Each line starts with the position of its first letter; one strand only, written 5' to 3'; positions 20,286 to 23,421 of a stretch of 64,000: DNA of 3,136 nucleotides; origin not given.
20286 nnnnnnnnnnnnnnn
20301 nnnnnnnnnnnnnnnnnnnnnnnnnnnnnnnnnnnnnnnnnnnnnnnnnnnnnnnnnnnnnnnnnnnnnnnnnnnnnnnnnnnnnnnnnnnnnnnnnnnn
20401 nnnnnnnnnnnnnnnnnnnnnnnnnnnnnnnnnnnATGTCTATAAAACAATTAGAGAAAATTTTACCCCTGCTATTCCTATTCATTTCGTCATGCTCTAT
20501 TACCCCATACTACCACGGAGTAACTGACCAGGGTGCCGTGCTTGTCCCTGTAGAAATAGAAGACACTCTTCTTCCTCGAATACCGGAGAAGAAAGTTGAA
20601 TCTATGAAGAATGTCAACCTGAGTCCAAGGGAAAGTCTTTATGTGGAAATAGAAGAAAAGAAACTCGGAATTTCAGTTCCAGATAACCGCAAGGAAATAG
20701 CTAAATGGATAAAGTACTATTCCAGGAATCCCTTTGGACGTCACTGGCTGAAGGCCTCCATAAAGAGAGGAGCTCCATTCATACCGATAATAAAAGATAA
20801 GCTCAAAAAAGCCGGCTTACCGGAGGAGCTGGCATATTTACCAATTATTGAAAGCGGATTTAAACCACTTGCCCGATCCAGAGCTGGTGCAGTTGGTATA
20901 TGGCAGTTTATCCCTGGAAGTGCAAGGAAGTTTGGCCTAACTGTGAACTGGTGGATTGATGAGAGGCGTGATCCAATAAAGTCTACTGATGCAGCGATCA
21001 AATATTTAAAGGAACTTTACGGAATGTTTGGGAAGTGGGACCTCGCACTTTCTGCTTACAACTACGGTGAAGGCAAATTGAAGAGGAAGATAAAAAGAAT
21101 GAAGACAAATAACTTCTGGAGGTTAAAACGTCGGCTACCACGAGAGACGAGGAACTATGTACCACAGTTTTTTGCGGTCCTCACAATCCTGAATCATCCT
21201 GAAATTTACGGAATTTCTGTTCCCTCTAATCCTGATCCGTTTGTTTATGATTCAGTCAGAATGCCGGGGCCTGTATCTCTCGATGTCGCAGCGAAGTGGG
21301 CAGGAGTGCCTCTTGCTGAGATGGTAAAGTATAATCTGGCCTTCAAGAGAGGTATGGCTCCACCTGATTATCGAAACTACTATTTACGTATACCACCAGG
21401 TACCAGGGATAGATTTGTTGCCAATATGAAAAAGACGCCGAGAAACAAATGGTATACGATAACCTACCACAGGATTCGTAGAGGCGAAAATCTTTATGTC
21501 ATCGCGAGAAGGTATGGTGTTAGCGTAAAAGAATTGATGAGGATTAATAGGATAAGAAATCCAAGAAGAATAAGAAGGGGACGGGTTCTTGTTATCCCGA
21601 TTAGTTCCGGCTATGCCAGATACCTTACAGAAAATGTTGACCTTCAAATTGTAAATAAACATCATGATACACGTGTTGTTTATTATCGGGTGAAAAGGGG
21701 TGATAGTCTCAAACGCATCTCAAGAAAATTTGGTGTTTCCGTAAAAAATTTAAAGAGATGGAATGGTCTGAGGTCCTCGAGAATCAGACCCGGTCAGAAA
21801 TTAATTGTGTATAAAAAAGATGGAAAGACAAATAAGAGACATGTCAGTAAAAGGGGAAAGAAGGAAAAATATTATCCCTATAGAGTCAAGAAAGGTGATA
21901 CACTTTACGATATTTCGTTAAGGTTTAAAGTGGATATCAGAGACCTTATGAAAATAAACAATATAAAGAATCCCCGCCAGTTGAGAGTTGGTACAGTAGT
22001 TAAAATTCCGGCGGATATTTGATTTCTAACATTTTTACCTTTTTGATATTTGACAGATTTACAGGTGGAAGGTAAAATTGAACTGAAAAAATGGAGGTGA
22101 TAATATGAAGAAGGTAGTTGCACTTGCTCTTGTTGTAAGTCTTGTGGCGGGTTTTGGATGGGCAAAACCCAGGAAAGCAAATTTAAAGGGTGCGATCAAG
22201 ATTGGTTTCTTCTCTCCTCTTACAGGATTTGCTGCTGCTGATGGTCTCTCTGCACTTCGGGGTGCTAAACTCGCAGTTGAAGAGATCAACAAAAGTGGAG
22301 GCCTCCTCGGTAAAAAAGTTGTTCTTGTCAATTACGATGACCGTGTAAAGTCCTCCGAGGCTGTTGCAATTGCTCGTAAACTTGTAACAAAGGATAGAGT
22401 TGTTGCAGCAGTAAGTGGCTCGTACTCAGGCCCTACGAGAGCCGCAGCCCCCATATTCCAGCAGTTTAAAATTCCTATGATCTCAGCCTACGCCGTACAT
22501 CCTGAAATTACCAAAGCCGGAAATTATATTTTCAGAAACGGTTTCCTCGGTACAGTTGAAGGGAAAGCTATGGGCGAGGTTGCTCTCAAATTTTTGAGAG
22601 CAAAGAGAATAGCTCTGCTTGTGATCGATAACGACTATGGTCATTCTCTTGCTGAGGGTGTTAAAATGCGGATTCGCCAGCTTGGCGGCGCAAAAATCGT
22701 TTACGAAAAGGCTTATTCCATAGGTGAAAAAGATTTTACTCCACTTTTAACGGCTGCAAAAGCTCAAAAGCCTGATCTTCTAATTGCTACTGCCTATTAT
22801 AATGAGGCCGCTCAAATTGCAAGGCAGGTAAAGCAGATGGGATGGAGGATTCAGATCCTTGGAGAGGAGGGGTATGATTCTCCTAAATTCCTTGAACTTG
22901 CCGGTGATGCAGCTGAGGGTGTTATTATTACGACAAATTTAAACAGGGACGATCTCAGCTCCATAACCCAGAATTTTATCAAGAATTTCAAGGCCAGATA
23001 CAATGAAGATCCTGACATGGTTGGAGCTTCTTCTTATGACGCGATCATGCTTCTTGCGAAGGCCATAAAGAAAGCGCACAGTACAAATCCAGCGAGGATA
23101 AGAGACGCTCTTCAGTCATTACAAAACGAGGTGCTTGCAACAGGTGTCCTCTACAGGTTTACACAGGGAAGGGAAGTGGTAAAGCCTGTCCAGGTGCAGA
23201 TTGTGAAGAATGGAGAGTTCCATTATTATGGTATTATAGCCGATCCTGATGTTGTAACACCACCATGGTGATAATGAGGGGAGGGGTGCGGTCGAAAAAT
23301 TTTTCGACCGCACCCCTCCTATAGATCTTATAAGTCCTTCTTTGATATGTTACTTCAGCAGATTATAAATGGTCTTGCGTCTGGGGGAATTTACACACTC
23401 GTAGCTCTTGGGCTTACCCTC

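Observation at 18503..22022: ETF-alpha-domain-I-only protein translationally coupled to panB, a PF04008-like protein and an MltD-like transglycosylase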

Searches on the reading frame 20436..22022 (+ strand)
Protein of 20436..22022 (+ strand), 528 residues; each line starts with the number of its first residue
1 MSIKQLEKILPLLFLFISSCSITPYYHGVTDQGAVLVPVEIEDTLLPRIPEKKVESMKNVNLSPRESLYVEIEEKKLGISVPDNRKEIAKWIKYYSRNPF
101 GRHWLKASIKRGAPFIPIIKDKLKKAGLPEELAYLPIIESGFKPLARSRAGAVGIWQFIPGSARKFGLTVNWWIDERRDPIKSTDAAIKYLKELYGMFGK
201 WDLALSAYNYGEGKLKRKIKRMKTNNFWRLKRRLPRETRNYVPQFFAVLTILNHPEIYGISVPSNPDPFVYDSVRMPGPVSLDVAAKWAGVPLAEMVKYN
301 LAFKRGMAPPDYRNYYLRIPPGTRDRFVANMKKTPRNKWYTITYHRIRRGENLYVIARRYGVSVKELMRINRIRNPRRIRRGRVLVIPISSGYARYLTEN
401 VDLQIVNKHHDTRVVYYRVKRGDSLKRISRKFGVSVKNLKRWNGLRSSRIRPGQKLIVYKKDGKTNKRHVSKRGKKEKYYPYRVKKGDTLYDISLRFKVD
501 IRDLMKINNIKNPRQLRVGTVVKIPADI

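Call 3: search_protein_families(library=pfam, proteins=[window:20436-22022:+], max_evalue=0.1)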
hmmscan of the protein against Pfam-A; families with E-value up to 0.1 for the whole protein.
window:20436-22022:+ (528 aa): 13 families
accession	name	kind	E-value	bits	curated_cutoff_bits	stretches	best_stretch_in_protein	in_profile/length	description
PF01476.26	LysM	-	6.2e-49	164.1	20.9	3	417-458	1-42/43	LysM domain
PF01464.25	SLT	-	4.5e-30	104.1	21.3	1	118-228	3-114/117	Transglycosylase SLT domain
PF23473.1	LysM3_LYK4_5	-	2.9e-11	43.7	29.3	2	417-452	5-40/48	LYK4/5 LysM3 domain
PF23446.1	LysM1_NFP_LYK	-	1.1e-10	42.6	36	0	416-458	7-53/60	NFP/LYK LysM1 domain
PF13518.12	HTH_28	-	0.00021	21.7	25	1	419-442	9-32/52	Helix-turn-helix domain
PF13613.12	HTH_Tnp_4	-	0.0017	18.4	27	0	415-442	12-39/53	Helix-turn-helix of DDE superfamily endonuclease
PF23457.1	LysM2_NFP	-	0.0025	18.3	36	0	482-525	8-54/56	NFP LysM2 domain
PF13406.11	SLT_2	-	0.003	17.3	24.3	1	147-188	150-189/292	Transglycosylase SLT domain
PF22310.2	NMB0315_dom_I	-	0.005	17.6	27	0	483-521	7-49/83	NMB0315-like, domain I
PF13542.12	HTH_Tnp_ISL3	-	0.015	15.2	27.4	0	415-442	20-46/51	Helix-turn-helix domain of transposase family ISL3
PF04225.17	LysM_OapA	-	0.051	14.1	22.3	0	482-524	5-51/85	Opacity-associated protein A LysM-like domain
PF23577.1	LysM_RLK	-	0.057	13.9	27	0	347-369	5-26/44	LysM domain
PF13384.12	HTH_23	-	0.058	13.7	24.6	0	418-442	13-37/50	Homeodomain-like domain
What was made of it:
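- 20436..22022 (+): MltD-like lytic transglycosylase, 528 aa: a lipoprotein-type signal (…LFISSC), one SLT domain and three LysM domains. Its ATG shares one base with the PF04008 stop (TAATG). SLT 104 bits and LysM 164 bits in three stretches (call 3).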

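Call 4: search_protein_families(library=ncbifam, proteins=[window:20436-22022:+], max_evalue=0.1)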
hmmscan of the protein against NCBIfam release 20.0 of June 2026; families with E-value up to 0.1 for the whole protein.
window:20436-22022:+ (528 aa): 25 families
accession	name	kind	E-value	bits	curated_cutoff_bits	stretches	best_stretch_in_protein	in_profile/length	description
NF008050.0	PRK10783.1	equivalog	2.1e-81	273.6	508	2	63-465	57-454/457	murein transglycosylase D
NF040883.1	amid_act_ActS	equivalog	8.5e-23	80.9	375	3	481-524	35-78/242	amidase activator ActS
NF047755.1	LIC_10271_M23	exception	2.5e-20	73.1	180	3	474-526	19-71/207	LIC_10271 family cell wall hydrolase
TIGR02899.1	spore_safA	subfamily_domain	4.5e-19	68.1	67.85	3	484-526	1-44/44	SafA/ExsA family spore coat assembly protein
NF004974.0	PRK06347.1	equivalog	2.1e-17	63.4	701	1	346-510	409-578/592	1,4-beta-N-acetylmuramoylhydrolase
NF050804.1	CellDivDipMCaul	equivalog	8.9e-17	61.1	900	2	482-526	311-355/634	cell division endopeptidase DipM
NF041208.1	celldiv_DipM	equivalog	3.4e-15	56.2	740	2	416-465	185-234/419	cell division endopeptidase DipM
NF010495.0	PRK13914.1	equivalog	1.4e-14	54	647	2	411-465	196-249/481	invasion associated endopeptidase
NF042931.1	SAG1386_EF1546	equivalog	4e-13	49.8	80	2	410-457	105-156/158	SAG1386/EF1546 family surface-associated protein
TIGR02907.1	spore_VI_D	equivalog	5.3e-13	49.3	169.85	3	343-388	300-344/344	stage VI sporulation protein D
NF047657.1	CellWlHdaseLepto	equivalog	8.6e-12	45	400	2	414-476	26-91/221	hypothetical protein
NF010723.1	PRK14125.1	equivalog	1.9e-10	40.6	60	1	407-458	25-84/87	cell division suppressor protein YneA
NF052398.1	Agg_Promo_Fact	equivalog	4.5e-09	36.8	170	2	408-472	23-86/202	aggregation-promoting factor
NF008123.1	PRK10871.1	equivalog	8.4e-09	35.3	311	1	480-524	105-149/365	murein hydrolase activator NlpD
NF008399.0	PRK11198.1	equivalog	1.3e-07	32.2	134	0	400-432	81-113/149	peptidoglycan-binding protein LysM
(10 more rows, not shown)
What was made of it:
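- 20436..22022 (+): MltD NF008050 scores 273.6 bits, below the 508 cut-off (call 4).
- Checked: The gene at 20436-22022 has one SLT domain and three LysM stretches, and its best NCBIfam hit is MltD at 273.6 bits, below the 508-bit equivalog cut-off (calls 3, 4).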

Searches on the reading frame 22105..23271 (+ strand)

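Call 3: search_protein_families(library=pfam, proteins=[window:22105-23271:+], max_evalue=0.1)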
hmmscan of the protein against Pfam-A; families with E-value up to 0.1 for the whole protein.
window:22105-23271:+ (388 aa): 3 families
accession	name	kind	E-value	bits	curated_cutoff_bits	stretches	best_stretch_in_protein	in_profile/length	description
PF13458.12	Peripla_BP_6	-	5.6e-68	230.6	31.7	1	31-370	2-342/343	Periplasmic binding protein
PF01094.35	ANF_receptor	-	1.4e-26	93.8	25.4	1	54-340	6-308/353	Receptor family ligand binding region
PF13433.12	Peripla_BP_5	-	2.3e-21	76.8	27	1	31-372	1-342/363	Periplasmic binding protein domain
